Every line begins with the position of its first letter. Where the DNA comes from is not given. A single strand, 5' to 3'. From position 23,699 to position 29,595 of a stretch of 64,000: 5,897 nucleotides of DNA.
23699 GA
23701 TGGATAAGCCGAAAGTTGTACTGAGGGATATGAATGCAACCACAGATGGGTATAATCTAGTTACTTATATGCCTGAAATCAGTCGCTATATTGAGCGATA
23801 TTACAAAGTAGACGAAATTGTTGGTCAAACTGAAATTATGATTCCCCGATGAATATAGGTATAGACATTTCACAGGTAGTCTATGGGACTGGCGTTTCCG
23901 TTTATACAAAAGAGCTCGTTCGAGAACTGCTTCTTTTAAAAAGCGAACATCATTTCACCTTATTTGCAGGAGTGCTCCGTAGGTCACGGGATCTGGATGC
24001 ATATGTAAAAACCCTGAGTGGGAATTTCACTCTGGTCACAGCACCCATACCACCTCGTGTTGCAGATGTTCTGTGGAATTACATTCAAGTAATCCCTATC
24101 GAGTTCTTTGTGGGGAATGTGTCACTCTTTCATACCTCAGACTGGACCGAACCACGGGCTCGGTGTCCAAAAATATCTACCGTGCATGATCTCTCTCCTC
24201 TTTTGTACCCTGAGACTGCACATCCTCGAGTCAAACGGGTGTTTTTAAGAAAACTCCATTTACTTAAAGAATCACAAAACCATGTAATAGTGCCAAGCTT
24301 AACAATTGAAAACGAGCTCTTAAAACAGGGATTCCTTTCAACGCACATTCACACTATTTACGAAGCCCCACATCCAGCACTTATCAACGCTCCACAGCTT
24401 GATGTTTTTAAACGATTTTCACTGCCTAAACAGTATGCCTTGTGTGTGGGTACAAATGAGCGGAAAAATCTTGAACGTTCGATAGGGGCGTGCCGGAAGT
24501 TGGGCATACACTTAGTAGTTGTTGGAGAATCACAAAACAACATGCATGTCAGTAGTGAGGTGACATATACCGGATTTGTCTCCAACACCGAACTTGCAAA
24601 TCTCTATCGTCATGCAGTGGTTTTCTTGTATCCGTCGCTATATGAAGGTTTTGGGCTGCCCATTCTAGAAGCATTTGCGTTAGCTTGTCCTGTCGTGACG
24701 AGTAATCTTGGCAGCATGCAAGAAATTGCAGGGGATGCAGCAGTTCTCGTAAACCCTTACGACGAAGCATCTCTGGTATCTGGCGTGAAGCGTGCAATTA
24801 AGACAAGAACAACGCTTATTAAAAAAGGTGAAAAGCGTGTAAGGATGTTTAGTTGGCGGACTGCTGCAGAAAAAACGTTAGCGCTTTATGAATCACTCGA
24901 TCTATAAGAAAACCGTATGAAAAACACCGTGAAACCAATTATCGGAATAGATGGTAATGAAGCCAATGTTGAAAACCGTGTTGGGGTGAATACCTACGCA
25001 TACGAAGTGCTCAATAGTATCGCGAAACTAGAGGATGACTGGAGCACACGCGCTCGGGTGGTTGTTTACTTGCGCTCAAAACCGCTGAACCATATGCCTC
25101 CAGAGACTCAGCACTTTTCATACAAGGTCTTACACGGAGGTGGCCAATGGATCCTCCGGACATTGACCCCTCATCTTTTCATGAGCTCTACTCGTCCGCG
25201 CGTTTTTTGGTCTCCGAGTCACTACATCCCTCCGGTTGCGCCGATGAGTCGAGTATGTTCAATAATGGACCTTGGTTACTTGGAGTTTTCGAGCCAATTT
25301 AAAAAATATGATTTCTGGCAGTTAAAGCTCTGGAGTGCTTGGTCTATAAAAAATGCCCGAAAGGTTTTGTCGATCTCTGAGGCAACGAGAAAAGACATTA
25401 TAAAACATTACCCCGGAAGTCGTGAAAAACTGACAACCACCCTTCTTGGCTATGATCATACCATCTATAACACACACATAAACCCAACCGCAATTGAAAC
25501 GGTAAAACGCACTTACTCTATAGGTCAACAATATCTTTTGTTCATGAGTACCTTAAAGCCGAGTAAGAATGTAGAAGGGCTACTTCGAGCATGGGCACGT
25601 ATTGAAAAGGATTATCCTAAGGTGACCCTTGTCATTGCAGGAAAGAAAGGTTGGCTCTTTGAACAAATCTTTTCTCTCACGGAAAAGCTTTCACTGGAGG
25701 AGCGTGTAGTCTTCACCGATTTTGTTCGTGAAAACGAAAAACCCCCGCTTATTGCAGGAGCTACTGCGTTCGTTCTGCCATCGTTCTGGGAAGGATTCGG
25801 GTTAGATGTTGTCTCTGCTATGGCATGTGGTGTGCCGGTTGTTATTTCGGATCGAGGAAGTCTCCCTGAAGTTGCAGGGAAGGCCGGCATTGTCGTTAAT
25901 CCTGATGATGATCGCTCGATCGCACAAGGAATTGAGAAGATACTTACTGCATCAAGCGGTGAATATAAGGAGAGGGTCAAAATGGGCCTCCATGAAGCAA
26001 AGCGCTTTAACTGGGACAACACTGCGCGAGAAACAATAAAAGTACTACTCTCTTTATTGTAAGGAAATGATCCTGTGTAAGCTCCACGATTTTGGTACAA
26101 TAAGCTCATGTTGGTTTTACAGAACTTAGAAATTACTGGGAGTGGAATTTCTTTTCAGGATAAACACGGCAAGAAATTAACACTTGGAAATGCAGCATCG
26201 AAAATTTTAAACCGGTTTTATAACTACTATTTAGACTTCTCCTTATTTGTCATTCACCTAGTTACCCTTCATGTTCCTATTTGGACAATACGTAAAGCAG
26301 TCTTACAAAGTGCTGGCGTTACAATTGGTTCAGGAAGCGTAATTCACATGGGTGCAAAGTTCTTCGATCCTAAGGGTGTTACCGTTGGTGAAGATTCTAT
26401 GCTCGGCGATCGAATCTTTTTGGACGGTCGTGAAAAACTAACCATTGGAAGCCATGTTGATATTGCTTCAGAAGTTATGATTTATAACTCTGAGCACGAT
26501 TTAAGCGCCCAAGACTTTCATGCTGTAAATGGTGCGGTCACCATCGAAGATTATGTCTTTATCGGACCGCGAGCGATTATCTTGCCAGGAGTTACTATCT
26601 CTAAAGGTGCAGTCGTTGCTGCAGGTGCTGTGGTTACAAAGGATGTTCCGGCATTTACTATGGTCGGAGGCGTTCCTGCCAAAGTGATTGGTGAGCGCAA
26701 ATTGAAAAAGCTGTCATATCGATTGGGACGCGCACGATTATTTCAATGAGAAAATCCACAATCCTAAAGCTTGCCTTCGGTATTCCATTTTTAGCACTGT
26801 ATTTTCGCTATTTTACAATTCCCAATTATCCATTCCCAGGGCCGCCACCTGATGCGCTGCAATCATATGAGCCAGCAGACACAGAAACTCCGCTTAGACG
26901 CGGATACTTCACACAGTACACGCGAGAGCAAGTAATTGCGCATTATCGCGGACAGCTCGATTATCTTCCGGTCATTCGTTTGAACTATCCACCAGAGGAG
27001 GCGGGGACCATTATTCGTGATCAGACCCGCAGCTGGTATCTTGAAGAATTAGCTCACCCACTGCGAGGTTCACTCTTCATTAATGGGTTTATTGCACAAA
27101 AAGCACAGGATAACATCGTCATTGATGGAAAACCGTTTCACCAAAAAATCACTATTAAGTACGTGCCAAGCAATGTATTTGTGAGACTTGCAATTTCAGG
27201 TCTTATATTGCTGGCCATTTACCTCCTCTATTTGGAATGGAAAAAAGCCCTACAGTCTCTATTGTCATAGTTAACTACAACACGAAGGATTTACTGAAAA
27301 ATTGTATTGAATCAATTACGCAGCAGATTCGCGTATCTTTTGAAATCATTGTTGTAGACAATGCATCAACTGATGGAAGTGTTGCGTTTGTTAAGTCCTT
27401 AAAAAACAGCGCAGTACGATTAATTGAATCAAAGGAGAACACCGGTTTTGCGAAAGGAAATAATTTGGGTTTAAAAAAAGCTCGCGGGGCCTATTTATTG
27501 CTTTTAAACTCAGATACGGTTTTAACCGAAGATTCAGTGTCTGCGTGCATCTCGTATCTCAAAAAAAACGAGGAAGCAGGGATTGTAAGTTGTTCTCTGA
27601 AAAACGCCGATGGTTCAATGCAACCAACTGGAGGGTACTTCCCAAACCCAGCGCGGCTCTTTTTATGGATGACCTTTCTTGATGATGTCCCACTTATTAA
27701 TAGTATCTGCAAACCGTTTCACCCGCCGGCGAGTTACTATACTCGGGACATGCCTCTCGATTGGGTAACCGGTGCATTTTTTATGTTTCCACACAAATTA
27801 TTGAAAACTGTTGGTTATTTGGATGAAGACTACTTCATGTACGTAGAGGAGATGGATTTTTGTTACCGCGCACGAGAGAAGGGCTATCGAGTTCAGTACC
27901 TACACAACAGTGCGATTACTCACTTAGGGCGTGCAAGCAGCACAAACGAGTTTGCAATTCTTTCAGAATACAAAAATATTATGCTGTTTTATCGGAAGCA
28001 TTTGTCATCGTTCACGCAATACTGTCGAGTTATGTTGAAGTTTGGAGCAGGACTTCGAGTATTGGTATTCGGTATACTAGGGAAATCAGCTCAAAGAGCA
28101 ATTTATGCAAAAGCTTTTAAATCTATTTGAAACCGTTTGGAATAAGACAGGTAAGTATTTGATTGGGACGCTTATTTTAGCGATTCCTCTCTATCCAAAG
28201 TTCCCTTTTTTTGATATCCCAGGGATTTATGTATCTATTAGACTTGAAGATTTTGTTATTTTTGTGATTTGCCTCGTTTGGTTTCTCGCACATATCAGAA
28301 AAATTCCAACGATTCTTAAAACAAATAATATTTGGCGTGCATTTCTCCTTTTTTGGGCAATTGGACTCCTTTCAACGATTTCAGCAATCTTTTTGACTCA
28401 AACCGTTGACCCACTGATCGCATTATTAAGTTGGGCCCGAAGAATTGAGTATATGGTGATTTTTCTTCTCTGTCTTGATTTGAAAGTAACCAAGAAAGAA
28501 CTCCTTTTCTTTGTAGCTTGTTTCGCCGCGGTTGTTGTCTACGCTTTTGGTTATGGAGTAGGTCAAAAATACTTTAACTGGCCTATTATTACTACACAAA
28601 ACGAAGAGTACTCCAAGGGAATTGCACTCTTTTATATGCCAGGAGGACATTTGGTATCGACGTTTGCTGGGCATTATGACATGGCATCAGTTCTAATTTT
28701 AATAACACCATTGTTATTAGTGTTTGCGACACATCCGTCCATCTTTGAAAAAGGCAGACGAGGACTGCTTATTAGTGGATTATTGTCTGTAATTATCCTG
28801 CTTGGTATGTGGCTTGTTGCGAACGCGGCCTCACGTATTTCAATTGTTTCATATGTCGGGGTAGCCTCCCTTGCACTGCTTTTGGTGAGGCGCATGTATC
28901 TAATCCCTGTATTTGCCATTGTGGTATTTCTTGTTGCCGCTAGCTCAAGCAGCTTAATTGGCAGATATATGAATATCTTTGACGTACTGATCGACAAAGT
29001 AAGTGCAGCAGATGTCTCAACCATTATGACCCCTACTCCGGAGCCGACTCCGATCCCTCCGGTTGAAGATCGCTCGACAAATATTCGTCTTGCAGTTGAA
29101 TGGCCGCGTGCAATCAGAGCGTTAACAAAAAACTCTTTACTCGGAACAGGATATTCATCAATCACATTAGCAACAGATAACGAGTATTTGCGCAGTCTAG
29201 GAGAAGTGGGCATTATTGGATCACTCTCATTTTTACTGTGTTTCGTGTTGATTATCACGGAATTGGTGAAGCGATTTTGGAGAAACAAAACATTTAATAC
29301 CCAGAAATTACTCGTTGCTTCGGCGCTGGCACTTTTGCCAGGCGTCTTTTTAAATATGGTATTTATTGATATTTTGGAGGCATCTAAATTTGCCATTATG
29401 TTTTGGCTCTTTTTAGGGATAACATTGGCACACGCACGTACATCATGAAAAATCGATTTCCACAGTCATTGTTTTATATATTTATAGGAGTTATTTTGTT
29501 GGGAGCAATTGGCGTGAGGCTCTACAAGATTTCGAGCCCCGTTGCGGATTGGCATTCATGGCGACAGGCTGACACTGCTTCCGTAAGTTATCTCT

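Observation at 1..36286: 36-kb co-directional glycan-assembly supercluster of about 35 genes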

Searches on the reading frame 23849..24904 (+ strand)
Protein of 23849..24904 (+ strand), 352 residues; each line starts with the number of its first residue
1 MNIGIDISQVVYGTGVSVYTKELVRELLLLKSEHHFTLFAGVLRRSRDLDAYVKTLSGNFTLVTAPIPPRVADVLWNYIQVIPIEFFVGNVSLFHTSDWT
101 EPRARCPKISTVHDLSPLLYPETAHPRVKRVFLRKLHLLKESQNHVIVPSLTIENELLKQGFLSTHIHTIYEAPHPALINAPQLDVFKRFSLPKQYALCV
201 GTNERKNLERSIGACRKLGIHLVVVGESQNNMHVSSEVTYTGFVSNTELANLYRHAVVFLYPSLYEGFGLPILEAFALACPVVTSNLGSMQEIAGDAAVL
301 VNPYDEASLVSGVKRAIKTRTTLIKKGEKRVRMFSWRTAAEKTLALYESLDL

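Call 4: search_protein_families(library=pfam, proteins=[window:23849-24904:+], max_evalue=0.01)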
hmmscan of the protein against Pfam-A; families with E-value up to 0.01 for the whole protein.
window:23849-24904:+ (352 aa): 5 families
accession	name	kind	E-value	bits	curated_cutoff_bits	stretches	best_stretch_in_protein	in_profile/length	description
PF00534.26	Glycos_transf_1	-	8.4e-23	81.2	26.4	1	194-321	15-163/172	Glycosyl transferases group 1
PF13692.12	Glyco_trans_1_4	-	1.8e-21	77.4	27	1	197-317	4-140/142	Glycosyl transferases group 1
PF13439.12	Glyco_transf_4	-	3.7e-08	34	28.5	1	15-171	3-163/170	Glycosyltransferase Family 4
PF20706.3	GT4-conflict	-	6.4e-06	25.8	26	1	238-286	263-312/385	Family 4 Glycosyltransferase in conflict systems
PF13524.12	Glyco_trans_1_2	-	7.8e-05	23.1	25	1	214-340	8-139/144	Glycosyl transferase-like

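Call 108: search_protein_families(library=ncbifam, proteins=[window:23849-24904:+], max_evalue=1e-8)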
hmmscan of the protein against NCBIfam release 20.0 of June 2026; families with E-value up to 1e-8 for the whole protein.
window:23849-24904:+ (352 aa): 8 families
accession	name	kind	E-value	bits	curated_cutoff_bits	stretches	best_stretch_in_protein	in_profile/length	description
TIGR04047.1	MSMEG_0565_glyc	hypoth_equivalog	1.8e-20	73.4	259.85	1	235-348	255-372/373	MSMEG_0565 family glycosyltransferase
NF053787.1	GlcN_PG_synth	equivalog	1.6e-15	56.8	480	1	117-350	118-359/361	N-acetylglucosaminyl phosphatidylglycerol synthase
NF038295.1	EPS_HpsP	equivalog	3.4e-14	52.7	550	1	230-350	262-387/388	hormogonium polysaccharide biosynthesis glycosyltransferase HpsP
TIGR02149.1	glgA_Coryne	subfamily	6.2e-14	51.9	302.4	1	243-349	271-389/391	glycogen synthase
TIGR03449.1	mycothiol_MshA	equivalog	1.7e-12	47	462.5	1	230-349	278-402/406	D-inositol-3-phosphate glycosyltransferase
TIGR03088.1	stp2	hypoth_equivalog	3.4e-11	42.8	409.05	1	219-349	229-372/374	TIGR03088 family PEP-CTERM/XrtA system glycosyltransferase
NF041876.1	EPS_EpsE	equivalog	9.2e-11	41.6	400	1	228-331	268-376/389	exopolysaccharide biosynthesis GT4 family glycosyltransferase EpsE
NF047684.1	TeichurnBiosyTuaC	equivalog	4.9e-09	35.6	550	0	230-322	264-357/391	teichuronic acid biosynthesis protein TuaC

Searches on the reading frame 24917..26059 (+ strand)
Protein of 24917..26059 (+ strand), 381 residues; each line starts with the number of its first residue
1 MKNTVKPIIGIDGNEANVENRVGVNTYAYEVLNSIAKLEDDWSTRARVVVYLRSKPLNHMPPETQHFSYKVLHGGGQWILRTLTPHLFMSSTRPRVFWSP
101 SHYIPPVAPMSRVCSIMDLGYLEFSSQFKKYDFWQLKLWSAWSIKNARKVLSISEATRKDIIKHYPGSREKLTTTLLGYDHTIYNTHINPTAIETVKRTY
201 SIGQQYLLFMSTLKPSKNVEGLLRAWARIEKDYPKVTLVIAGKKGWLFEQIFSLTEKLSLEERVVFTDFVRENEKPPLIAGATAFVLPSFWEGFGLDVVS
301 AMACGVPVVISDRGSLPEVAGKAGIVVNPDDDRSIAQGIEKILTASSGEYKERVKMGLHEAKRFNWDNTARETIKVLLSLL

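Call 5: search_protein_families(library=pfam, proteins=[window:24917-26059:+], max_evalue=0.01)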
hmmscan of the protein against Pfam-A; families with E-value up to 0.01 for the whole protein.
window:24917-26059:+ (381 aa): 4 families
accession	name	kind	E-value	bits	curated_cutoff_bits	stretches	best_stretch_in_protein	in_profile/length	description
PF00534.26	Glycos_transf_1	-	1.1e-33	116.7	26.4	1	204-353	15-162/172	Glycosyl transferases group 1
PF13692.12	Glyco_trans_1_4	-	1.9e-31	109.7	27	1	205-344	2-141/142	Glycosyl transferases group 1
PF20706.3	GT4-conflict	-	1.6e-09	37.7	26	1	214-371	209-383/385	Family 4 Glycosyltransferase in conflict systems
PF13439.12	Glyco_transf_4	-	0.0016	18.9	28.5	1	134-180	120-167/170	Glycosyltransferase Family 4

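Call 108: search_protein_families(library=ncbifam, proteins=[window:24917-26059:+], max_evalue=1e-8)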
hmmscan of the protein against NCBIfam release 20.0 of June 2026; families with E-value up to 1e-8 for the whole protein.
window:24917-26059:+ (381 aa): 16 families
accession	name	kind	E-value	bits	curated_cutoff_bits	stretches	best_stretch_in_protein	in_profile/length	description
TIGR04047.1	MSMEG_0565_glyc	hypoth_equivalog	8e-29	100.9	259.85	1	130-375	122-369/373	MSMEG_0565 family glycosyltransferase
TIGR02149.1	glgA_Coryne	subfamily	1.8e-23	83.3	302.4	1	143-377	141-387/391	glycogen synthase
NF038295.1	EPS_HpsP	equivalog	4.9e-22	78.5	550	1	194-377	195-384/388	hormogonium polysaccharide biosynthesis glycosyltransferase HpsP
TIGR03449.1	mycothiol_MshA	equivalog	2.2e-21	76.2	462.5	1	145-375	163-398/406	D-inositol-3-phosphate glycosyltransferase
TIGR03999.1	thiol_BshA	equivalog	9e-18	64.3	273.7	1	141-366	139-359/375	N-acetyl-alpha-D-glucosaminyl L-malate synthase BshA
NF041876.1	EPS_EpsE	equivalog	2.2e-16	60.1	400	1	206-345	216-361/389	exopolysaccharide biosynthesis GT4 family glycosyltransferase EpsE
NF050063.1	ProtGlycPglJ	equivalog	3.8e-15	56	500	1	147-376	145-362/363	N-acetylgalactosamine-N,N'-diacetylbacillosaminyl-diphospho-undecaprenol 4-alpha-N-acetylgalactosaminyltransferase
NF053787.1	GlcN_PG_synth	equivalog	3e-14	52.7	480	1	176-374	170-353/361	N-acetylglucosaminyl phosphatidylglycerol synthase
TIGR03088.1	stp2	hypoth_equivalog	3.5e-14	52.6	409.05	1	208-372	198-365/374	TIGR03088 family PEP-CTERM/XrtA system glycosyltransferase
NF041010.1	glycosy_Agl16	equivalog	2.2e-13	49.8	575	1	171-375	157-346/352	glycosylation protein Agl16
NF047684.1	TeichurnBiosyTuaC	equivalog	1.5e-12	47.1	550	1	143-368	161-375/391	teichuronic acid biosynthesis protein TuaC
TIGR04157.1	glyco_rSAM_CFB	subfamily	2.2e-12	46.7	400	1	145-319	168-338/406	TIGR04157 family glycosyltransferase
NF046085.1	XrtY_assoc_Gly1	equivalog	3.3e-12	46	400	1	201-357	206-361/387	XrtY-associated glycosyltransferase XYAG1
NF047880.1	glyco_SdgA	exception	5.7e-12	44.9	800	1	187-346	295-457/488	serine-aspartate repeat adhesin O-glycosyltransferase SdgA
NF038298.1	EPS_HpsO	equivalog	2.1e-11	43.3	575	1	159-361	158-367/388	hormogonium polysaccharide biosynthesis glycosyltransferase HpsO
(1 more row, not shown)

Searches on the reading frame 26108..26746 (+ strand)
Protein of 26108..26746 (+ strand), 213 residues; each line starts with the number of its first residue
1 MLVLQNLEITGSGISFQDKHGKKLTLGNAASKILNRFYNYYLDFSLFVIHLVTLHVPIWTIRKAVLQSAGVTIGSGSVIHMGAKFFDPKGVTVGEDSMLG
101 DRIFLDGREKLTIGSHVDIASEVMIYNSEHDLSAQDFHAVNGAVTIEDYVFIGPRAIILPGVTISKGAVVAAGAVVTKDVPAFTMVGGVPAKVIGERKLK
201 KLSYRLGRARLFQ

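Call 5: search_protein_families(library=pfam, proteins=[window:26108-26746:+], max_evalue=0.01)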
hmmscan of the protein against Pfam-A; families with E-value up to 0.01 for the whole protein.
window:26108-26746:+ (213 aa): 3 families
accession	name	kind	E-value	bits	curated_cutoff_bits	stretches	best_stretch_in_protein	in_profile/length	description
PF00132.30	Hexapep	-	8.1e-14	51.1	27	1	144-178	2-36/36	Bacterial transferase hexapeptide (six repeats)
PF14602.12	Hexapep_2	-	2.9e-11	43.3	27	1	144-178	2-34/34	Hexapeptide repeat of succinyl-transferase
PF25084.1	LbH_EIF2B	-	0.00098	19.5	54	0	92-179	23-102/105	EIF2B subunit epsilon LbH domain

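Call 60: search_protein_families(library=ncbifam, proteins=[window:26108-26746:+], max_evalue=0.001)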
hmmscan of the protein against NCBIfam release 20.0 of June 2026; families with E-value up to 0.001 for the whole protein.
window:26108-26746:+ (213 aa): 39 families (the best 25 are shown)
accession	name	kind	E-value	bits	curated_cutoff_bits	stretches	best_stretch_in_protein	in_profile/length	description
NF007797.0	PRK10502.1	subfamily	4e-28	98.3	192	1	54-198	36-180/183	WcaF family extracellular polysaccharide biosynthesis acetyltransferase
TIGR03532.1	DapD_Ac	equivalog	2.3e-22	79.8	231.75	1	70-197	98-214/231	2,3,4,5-tetrahydropyridine-2,6-dicarboxylate N-acetyltransferase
NF038307.1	EPS_acetyl_HpsU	equivalog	1.6e-19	70.2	305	1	51-193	33-174/178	hormogonium polysaccharide biosynthesis acetyltransferase HpsU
TIGR03308.1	phn_thr-fam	hypoth_equivalog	3.3e-19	69.5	201.65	1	143-206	108-171/204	phosphonate metabolim protein, transferase hexapeptide repeat family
TIGR03570.1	NeuD_NnaD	subfamily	4.8e-19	68.7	160.8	1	111-192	118-202/202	NeuD/PglB/VioB family sugar acetyltransferase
NF007499.0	PRK10092.1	equivalog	1.1e-18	67.6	314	1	110-194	93-180/183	maltose O-acetyltransferase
TIGR04008.1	WcaF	equivalog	1.5e-16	60.8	326.3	1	59-197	40-178/180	colanic acid biosynthesis acetyltransferase WcaF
NF007240.0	PRK09677.1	equivalog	1.7e-16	60.3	243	1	62-197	39-184/192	putative lipopolysaccharide biosynthesis O-acetyl transferase WbbJ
NF058585.1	HptprglPActTf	PfamEq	3.4e-15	56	300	1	108-199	75-162/172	heptaprenylglyceryl phosphate O-acetyltransferase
NF041874.1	EPS_EpsC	equivalog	9.7e-15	54.7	150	1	90-196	61-166/168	serine O-acetyltransferase EpsC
NF000311.1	Vat_ABCDEFH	equivalog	1.5e-14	54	300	1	137-198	104-165/201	Vat family streptogramin A O-acetyltransferase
NF033468.1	stregram_VatI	exception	1.8e-14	54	415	1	136-197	105-166/208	streptogramin A O-acetyltransferase Vat(I)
NF000490.1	chloram_CatB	equivalog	1.2e-13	50.8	350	1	132-197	99-164/210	type B chloramphenicol O-acetyltransferase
NF007076.0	PRK09527.1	equivalog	1.5e-13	50.6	347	1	111-198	96-186/203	galactoside O-acetyltransferase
NF000147.1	stregram_VatF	exception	1.6e-12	47.4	400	1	135-197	112-174/221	streptogramin A O-acetyltransferase Vat(F)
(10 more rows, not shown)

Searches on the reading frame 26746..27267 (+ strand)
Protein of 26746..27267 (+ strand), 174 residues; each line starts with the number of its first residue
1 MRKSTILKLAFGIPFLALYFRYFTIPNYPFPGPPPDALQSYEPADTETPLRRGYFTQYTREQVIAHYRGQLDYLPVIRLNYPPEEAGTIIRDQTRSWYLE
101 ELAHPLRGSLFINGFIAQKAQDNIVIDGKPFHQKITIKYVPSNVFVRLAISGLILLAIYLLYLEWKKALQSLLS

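Call 5: search_protein_families(library=pfam, proteins=[window:26746-27267:+], max_evalue=0.01)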
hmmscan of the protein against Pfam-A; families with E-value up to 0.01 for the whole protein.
window:26746-27267:+ (174 aa): 0 families

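Call 15: search_protein_families(library=ncbifam, proteins=[window:26746-27267:+], max_evalue=0.1)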
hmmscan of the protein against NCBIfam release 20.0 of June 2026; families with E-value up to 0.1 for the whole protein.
window:26746-27267:+ (174 aa): 0 families

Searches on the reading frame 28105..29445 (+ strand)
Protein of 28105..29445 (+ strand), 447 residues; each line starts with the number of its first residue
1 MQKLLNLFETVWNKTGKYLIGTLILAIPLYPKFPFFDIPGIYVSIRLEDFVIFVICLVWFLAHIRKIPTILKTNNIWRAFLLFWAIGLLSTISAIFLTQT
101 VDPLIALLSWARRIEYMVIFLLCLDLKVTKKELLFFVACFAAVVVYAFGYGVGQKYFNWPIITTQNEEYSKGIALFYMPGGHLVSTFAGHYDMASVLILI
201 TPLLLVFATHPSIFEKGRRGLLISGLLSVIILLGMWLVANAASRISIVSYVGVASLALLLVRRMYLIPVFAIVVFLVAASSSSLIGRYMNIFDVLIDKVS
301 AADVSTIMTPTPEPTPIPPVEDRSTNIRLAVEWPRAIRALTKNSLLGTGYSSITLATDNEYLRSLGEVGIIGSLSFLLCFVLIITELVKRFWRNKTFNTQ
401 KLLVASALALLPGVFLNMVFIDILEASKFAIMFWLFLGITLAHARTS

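Call 5: search_protein_families(library=pfam, proteins=[window:28105-29445:+], max_evalue=0.01)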
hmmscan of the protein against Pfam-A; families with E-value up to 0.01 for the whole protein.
window:28105-29445:+ (447 aa): 1 family
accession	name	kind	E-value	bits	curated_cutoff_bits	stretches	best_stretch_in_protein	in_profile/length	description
PF04932.20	Wzy_C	-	5e-07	30.1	31.7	1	231-376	3-148/149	O-Antigen ligase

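Call 15: search_protein_families(library=ncbifam, proteins=[window:28105-29445:+], max_evalue=0.1)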
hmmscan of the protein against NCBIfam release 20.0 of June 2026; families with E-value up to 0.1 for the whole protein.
window:28105-29445:+ (447 aa): 0 families

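Call 70: search_solved_structures(query=A3, max_evalue=1)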
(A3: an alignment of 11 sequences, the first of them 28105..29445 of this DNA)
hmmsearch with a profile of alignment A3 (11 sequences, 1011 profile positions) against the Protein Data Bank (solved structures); distinct sequences matched with E-value up to 1: 0.
